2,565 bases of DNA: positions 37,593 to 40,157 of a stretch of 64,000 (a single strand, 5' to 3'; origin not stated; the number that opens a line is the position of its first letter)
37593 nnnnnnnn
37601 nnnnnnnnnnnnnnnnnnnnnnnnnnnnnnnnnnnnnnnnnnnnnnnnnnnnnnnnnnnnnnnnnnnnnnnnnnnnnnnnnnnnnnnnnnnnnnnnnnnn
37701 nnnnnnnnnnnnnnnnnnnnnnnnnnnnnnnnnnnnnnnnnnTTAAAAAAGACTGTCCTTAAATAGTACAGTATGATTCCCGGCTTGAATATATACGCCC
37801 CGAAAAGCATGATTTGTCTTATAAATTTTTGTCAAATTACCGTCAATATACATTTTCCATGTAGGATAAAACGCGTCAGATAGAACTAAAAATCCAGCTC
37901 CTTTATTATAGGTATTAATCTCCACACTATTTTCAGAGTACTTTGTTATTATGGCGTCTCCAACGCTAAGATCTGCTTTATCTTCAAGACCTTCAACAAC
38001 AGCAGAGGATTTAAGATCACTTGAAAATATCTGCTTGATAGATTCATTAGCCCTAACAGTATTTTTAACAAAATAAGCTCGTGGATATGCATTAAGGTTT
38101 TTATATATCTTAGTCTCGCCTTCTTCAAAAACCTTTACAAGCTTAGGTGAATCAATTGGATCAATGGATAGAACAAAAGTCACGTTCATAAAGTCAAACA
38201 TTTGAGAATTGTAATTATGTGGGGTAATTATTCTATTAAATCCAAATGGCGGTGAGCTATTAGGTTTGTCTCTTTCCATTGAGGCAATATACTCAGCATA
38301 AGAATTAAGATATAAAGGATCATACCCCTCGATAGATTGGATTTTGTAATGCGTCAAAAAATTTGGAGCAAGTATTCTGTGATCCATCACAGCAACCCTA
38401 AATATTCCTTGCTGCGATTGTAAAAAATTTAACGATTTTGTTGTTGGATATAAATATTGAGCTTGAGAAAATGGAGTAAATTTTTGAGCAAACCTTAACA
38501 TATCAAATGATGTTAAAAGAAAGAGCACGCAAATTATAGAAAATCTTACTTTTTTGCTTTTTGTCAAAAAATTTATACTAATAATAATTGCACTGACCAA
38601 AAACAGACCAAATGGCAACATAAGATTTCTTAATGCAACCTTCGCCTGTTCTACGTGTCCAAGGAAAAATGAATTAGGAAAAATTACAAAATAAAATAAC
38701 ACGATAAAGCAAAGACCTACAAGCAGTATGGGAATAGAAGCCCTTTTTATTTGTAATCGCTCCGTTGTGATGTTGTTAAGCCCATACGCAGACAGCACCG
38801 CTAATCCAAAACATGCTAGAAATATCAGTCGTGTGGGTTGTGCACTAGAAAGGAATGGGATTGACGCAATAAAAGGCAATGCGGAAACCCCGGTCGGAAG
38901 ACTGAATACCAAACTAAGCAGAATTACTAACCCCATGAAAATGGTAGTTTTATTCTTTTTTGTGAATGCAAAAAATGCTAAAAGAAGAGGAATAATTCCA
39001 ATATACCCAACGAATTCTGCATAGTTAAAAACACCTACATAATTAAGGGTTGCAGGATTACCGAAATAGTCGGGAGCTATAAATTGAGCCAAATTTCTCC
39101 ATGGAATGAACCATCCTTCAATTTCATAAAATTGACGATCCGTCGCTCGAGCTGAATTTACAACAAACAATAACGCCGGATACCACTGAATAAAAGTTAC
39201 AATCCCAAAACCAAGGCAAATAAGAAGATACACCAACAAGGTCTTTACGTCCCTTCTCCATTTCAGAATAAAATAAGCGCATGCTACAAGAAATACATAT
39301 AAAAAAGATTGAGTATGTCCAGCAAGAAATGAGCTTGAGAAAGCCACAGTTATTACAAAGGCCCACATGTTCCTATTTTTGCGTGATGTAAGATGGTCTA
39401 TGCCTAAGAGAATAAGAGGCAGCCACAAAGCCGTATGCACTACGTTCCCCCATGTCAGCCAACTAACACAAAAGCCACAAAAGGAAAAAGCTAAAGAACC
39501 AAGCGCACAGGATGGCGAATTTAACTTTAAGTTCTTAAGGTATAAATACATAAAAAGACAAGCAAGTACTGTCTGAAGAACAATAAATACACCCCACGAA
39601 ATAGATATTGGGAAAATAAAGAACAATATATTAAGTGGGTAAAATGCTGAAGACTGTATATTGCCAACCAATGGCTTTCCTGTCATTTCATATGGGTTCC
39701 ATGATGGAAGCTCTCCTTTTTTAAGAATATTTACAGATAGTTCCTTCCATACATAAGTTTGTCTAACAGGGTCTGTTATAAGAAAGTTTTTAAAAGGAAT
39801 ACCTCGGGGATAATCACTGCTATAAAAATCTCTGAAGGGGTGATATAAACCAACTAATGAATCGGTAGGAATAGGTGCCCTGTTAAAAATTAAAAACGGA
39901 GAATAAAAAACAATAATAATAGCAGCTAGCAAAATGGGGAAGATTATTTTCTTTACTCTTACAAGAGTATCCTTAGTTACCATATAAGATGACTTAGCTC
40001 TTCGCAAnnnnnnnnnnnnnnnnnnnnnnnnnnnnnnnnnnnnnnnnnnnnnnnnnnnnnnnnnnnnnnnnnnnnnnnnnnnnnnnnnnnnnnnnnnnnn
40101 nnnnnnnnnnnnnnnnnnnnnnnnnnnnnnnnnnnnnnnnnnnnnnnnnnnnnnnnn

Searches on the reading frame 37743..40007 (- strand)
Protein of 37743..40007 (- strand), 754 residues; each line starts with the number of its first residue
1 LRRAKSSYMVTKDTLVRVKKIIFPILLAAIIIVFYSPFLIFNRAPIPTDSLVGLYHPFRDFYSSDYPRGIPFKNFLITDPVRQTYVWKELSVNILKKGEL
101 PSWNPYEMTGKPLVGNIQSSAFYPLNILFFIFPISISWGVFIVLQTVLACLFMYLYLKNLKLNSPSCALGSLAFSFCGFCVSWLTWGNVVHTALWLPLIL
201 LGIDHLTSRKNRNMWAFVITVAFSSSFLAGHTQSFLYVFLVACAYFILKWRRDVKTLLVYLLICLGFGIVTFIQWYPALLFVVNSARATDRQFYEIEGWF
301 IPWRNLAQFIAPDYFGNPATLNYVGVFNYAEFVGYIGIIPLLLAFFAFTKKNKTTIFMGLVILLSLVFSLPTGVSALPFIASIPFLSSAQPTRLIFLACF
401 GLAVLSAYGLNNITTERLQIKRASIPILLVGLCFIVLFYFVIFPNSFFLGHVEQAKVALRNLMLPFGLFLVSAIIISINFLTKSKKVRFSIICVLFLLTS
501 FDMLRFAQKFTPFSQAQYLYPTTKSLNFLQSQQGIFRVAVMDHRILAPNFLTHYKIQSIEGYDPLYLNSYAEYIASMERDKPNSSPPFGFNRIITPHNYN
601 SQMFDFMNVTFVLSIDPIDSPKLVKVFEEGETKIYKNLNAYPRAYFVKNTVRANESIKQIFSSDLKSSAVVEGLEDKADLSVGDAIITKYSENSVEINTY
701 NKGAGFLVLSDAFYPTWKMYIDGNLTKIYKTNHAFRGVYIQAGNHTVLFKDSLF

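Call 4: search_protein_families(library=pfam, proteins=[window:37743-40007:-], max_evalue=1)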
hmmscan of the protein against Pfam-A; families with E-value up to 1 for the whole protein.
window:37743-40007:- (754 aa): 3 families
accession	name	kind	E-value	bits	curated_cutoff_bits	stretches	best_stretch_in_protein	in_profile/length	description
PF09586.16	YfhO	-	2.5e-25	89.5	28.5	2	124-655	75-602/835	Bacterial membrane protein YfhO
PF19510.5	DUF6044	-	2.8e-05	23.2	27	1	118-437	76-389/564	Protein of unknown function (DUF6044)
PF24677.1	DUF7657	-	0.32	10.1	26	1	120-408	96-397/401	Domain of unknown function (DUF7657)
